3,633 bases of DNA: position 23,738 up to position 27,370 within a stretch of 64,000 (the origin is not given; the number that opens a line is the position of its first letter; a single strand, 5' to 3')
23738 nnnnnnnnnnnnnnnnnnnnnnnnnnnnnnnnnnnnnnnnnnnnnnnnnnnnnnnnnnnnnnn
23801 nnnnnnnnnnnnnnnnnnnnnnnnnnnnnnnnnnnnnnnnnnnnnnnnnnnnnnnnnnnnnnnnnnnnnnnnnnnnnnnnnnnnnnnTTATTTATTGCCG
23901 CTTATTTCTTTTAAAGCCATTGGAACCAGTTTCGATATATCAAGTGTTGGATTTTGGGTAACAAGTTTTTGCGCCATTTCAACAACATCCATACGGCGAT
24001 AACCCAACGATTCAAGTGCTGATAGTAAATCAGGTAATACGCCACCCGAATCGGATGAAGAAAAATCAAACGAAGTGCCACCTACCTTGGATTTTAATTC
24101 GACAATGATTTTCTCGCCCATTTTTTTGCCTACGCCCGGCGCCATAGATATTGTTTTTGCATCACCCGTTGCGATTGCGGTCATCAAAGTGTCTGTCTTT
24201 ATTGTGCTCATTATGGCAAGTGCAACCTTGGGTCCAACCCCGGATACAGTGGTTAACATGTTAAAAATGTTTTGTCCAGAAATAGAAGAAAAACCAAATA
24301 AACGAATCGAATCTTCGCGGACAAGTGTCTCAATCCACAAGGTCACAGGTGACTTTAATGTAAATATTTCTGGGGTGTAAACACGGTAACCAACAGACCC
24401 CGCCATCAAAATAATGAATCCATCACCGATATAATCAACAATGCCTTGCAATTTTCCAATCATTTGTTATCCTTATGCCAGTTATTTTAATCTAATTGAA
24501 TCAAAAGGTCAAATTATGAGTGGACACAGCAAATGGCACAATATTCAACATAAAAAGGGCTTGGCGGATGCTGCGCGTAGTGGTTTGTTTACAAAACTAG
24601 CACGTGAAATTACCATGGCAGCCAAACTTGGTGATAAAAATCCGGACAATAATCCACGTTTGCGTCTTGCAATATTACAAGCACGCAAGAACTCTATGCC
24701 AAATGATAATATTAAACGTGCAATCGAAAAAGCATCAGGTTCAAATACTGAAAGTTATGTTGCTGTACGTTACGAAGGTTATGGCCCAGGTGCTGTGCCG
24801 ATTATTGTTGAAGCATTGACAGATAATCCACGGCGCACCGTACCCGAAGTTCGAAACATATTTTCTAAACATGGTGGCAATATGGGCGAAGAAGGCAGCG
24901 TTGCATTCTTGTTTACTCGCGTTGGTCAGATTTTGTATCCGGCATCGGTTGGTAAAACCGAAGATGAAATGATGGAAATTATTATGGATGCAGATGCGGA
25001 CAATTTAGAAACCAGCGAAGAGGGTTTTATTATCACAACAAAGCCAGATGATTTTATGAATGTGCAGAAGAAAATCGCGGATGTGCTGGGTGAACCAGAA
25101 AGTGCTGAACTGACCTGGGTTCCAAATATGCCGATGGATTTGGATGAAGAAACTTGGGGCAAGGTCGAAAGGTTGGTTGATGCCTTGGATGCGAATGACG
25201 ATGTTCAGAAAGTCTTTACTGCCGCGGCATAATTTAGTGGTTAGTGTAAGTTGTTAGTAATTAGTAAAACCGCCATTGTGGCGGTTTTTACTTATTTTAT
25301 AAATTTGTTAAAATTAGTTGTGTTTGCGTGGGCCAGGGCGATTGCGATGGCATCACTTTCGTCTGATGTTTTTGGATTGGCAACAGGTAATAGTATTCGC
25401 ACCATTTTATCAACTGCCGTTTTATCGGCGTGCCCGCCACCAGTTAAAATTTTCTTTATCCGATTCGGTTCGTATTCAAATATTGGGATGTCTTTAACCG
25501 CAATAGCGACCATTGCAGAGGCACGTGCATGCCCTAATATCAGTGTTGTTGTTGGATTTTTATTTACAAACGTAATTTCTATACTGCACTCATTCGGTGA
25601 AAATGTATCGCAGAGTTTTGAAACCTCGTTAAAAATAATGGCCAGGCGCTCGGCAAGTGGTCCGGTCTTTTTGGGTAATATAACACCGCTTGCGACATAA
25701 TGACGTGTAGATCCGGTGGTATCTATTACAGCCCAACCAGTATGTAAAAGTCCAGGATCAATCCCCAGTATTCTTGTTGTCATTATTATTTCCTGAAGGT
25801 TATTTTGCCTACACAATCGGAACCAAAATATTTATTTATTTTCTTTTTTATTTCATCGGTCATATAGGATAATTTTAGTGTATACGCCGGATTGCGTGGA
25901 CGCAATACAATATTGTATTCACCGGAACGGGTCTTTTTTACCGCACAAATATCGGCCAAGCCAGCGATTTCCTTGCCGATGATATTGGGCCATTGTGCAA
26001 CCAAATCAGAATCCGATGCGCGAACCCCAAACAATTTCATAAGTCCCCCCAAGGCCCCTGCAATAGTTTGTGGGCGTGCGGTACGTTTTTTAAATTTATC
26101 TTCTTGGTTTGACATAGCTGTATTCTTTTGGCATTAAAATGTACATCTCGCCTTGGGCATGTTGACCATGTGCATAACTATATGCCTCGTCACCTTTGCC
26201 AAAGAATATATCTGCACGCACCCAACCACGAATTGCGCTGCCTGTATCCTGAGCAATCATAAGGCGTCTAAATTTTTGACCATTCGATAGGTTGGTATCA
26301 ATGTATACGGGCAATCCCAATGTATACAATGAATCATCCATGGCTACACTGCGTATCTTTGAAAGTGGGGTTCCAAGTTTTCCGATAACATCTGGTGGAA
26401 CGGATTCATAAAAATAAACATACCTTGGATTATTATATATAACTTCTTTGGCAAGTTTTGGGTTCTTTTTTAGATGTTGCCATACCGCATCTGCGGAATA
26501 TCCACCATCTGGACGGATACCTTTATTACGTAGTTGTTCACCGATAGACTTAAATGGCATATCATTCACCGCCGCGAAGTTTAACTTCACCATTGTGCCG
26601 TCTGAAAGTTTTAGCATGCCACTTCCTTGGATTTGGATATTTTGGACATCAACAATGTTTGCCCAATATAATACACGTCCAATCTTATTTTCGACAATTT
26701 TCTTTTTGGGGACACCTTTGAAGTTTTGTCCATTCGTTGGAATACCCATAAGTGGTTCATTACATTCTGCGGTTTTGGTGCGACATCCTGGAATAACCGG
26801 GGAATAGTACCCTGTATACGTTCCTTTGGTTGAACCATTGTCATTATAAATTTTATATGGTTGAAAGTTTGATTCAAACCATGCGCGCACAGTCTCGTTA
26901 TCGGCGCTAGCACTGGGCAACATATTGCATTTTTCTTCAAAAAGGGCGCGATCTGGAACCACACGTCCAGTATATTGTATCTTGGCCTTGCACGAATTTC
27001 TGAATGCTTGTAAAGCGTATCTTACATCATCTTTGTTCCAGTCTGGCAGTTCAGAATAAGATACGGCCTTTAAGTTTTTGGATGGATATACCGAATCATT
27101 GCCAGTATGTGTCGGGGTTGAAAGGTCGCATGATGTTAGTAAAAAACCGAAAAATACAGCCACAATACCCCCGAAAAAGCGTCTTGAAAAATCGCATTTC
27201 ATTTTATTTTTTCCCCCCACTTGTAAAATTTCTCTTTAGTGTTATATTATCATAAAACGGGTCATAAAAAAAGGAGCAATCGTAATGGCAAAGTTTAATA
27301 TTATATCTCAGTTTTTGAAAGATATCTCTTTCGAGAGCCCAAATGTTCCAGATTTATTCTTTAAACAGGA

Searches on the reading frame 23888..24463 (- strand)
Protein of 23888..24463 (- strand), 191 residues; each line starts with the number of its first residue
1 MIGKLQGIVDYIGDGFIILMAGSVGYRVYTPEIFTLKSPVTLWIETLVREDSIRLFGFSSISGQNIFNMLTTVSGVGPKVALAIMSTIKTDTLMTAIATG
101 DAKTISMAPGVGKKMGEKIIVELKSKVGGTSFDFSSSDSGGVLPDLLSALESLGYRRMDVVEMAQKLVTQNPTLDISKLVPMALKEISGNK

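Call 41: search_protein_families(library=pfam, proteins=[window:23888-24463:-], max_evalue=0.000001)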
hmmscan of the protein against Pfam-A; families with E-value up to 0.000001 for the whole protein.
window:23888-24463:- (191 aa): 2 families
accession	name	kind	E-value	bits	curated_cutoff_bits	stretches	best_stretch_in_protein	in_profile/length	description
PF14520.12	HHH_5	-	1.3e-14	54.9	27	1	67-124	1-56/57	Helix-hairpin-helix domain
PF01330.27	RuvA_N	-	1.6e-13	50.9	23.6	1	1-57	1-61/61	RuvA N terminal domain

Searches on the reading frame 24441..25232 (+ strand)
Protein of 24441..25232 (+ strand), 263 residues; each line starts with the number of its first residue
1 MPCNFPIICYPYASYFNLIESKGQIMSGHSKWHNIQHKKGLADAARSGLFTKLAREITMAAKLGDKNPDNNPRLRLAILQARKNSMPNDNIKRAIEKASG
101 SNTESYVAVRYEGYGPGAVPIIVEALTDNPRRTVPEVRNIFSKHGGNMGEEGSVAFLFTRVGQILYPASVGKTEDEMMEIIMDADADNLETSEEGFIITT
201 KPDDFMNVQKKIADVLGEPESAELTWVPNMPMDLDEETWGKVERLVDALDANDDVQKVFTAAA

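Call 41: search_protein_families(library=pfam, proteins=[window:24441-25232:+], max_evalue=0.000001)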
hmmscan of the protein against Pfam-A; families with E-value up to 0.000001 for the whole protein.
window:24441-25232:+ (263 aa): 2 families
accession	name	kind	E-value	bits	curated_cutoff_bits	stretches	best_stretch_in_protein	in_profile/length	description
PF01709.26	Transcrip_reg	-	1.2e-52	178.3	27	1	106-260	1-158/160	TACO1/YebC second and third domain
PF20772.2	TACO1_YebC_N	-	1.2e-30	106.2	36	1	30-100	1-72/73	TACO1/YebC protein N-terminal domain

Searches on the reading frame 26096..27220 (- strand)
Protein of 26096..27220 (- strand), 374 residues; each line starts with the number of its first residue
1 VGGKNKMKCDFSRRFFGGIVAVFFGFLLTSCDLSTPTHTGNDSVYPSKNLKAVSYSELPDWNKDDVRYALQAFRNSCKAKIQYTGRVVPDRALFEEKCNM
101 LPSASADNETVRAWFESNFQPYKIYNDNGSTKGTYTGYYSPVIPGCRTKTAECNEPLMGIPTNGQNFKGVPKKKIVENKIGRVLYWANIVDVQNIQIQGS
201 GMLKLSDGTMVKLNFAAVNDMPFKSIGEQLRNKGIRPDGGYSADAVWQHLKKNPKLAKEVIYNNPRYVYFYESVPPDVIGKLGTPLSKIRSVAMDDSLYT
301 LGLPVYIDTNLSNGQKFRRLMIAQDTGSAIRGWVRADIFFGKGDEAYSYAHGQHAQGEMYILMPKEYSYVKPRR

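Call 41: search_protein_families(library=pfam, proteins=[window:26096-27220:-], max_evalue=0.000001)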
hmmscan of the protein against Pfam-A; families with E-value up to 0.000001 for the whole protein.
window:26096-27220:- (374 aa): 2 families
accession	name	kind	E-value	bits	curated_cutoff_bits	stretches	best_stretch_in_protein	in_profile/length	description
PF03562.22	MltA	-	7.9e-29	101.2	24.3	1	135-270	2-162/163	MltA specific insert domain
PF06725.17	3D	-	2.6e-19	69.6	23.8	1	290-362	1-71/72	3D domain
